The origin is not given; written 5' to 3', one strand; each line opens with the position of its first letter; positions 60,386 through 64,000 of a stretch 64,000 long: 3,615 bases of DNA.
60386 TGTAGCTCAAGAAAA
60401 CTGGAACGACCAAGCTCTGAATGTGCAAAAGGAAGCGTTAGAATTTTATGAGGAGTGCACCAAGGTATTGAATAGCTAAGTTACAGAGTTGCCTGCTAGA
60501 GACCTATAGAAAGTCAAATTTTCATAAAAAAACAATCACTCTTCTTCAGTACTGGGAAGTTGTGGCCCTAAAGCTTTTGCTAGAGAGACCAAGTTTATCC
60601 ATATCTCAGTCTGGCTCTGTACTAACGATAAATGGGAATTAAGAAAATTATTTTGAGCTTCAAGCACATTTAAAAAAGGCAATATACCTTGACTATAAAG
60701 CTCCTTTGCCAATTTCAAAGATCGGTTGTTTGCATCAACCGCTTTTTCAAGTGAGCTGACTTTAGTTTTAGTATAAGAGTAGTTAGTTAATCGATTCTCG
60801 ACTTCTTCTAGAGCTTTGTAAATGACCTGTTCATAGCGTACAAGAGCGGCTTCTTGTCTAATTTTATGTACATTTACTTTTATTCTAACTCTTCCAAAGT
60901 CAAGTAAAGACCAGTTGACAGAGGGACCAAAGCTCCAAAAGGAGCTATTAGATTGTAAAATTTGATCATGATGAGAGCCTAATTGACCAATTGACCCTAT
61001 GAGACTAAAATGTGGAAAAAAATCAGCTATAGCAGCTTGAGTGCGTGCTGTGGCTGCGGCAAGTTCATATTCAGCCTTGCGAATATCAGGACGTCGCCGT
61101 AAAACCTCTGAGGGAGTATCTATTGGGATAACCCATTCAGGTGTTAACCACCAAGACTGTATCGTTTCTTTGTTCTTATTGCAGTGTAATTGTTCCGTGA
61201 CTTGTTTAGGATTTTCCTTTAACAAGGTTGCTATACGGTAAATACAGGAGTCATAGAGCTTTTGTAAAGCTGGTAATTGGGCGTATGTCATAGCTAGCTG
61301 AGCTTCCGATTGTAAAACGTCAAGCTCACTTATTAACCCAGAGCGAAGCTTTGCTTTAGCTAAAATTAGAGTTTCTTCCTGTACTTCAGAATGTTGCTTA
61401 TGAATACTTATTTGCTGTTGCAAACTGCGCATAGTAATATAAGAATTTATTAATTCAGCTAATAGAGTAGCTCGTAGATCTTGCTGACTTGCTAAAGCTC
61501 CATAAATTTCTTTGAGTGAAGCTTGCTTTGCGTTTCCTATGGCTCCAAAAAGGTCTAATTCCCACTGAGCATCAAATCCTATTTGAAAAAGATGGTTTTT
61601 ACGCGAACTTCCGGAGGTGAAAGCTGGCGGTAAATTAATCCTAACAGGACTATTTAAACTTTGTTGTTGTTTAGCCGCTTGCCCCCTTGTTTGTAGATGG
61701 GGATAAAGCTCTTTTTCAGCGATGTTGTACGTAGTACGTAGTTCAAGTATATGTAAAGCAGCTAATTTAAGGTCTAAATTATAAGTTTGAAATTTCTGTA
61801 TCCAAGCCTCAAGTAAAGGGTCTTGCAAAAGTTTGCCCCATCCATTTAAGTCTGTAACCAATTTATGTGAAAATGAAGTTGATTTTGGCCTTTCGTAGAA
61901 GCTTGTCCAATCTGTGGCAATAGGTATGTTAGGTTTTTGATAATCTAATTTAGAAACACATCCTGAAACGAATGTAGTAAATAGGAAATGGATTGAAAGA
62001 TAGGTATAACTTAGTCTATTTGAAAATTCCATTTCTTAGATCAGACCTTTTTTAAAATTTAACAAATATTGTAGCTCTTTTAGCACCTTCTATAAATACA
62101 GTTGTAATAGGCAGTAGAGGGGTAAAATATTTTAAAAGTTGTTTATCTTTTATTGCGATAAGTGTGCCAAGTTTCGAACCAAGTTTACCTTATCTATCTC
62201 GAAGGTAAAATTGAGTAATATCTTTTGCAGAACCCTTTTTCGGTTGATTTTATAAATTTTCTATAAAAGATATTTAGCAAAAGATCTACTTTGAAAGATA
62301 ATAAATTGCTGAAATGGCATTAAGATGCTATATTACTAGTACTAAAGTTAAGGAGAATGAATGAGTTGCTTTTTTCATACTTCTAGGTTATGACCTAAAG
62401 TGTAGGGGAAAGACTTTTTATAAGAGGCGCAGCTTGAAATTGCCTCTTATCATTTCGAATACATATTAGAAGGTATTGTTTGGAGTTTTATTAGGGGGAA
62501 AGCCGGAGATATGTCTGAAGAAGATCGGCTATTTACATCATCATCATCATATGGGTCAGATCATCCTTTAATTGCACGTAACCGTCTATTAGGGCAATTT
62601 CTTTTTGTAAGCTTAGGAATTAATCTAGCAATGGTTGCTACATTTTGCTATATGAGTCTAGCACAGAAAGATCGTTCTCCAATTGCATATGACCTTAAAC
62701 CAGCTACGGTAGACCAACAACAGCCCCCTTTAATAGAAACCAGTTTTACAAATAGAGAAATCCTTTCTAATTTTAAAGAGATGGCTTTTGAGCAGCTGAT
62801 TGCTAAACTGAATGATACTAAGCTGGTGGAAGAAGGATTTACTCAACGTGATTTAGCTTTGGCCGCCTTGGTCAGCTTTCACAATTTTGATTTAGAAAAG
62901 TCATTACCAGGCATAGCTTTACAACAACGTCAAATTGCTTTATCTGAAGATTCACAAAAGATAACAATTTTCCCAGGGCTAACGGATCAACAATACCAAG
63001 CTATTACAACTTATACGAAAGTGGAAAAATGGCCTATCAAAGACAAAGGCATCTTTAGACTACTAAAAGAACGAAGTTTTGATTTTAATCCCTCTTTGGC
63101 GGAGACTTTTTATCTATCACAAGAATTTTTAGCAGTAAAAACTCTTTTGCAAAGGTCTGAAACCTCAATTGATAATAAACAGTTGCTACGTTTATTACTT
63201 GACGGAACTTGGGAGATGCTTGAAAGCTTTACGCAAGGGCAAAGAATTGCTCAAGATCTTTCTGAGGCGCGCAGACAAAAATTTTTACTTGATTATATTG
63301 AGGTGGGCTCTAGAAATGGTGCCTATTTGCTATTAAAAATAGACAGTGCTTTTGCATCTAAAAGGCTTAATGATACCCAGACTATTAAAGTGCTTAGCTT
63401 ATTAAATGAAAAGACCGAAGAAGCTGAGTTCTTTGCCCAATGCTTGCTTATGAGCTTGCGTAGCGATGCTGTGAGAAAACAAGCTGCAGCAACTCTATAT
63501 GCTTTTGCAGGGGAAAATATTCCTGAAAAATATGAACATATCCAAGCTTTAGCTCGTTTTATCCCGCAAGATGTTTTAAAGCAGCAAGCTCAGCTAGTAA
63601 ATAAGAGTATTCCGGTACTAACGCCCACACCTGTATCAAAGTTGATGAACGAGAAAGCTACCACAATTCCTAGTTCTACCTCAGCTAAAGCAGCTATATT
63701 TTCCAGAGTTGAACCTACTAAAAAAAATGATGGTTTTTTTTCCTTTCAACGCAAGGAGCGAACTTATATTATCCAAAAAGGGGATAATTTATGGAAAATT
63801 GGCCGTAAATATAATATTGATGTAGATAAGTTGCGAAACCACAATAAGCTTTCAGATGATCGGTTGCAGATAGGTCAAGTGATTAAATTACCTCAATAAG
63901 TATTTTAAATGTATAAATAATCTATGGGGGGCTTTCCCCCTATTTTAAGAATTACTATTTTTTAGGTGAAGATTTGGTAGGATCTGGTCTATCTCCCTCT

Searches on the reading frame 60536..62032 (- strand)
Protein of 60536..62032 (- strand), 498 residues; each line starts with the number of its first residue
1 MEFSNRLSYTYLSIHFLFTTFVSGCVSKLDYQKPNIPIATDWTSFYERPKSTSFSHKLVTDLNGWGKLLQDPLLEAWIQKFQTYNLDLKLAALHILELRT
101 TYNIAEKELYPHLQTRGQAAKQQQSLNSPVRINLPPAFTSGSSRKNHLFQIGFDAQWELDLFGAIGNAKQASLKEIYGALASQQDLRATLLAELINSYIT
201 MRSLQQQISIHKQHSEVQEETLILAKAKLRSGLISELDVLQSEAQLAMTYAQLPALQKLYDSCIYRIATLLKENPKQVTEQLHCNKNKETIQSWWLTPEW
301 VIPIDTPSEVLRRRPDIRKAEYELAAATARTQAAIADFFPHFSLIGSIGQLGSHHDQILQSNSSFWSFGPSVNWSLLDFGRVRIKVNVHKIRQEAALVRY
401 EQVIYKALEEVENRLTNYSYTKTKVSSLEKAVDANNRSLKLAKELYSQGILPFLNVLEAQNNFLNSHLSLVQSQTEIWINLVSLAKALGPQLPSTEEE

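Call 9: search_protein_families(library=pfam, proteins=[window:60536-62032:-])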
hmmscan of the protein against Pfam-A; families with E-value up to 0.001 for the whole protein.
window:60536-62032:- (498 aa): 1 family
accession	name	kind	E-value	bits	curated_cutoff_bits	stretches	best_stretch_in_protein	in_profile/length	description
PF02321.23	OEP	-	9.4e-48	162.9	22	2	308-489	6-187/187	Outer membrane efflux protein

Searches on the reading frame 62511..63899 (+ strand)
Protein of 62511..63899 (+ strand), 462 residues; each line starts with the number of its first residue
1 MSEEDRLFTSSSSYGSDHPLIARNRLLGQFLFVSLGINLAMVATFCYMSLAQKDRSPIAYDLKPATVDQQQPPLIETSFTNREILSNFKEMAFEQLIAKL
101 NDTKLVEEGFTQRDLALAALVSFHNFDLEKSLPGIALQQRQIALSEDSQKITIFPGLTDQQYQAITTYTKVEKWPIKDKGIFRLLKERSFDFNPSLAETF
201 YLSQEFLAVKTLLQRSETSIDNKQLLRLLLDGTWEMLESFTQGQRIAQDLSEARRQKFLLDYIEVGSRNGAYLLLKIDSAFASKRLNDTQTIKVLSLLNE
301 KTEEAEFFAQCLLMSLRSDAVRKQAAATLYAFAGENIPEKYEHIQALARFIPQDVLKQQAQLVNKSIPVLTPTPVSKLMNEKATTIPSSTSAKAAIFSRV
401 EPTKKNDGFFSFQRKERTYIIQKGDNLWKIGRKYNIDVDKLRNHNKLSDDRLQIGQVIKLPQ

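Call 29: find_encoding_contigs(protein=window:62511-63899:+, flank=10000, max_places=3)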
Protein window:62511-63899:+ (462 aa): 2 contigs read that carry it; 1 place shown.
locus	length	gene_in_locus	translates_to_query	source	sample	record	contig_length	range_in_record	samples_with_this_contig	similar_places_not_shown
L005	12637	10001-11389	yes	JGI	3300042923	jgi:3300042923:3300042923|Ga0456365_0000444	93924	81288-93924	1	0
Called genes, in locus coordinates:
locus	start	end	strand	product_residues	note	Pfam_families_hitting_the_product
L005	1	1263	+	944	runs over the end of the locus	-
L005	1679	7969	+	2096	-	-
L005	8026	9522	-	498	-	PF02321:OEP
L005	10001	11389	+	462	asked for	PF01476:LysM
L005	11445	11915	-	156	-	-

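Call 60: search_protein_families(library=pfam, proteins=[window:62511-63899:+, L005:11445-11915:-], max_evalue=0.001)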
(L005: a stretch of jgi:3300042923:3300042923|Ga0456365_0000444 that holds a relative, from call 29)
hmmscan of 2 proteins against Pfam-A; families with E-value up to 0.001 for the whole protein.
window:62511-63899:+ (462 aa): 1 family
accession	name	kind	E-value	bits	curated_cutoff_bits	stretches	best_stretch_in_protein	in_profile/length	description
PF01476.26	LysM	-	2.3e-14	53.5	20.9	1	419-461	1-43/43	LysM domain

L005:11445-11915:- (156 aa): 1 family
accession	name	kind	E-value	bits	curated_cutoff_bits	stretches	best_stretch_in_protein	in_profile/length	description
PF14893.12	PNMA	-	0.00037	20.4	25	1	68-132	74-138/161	PNMA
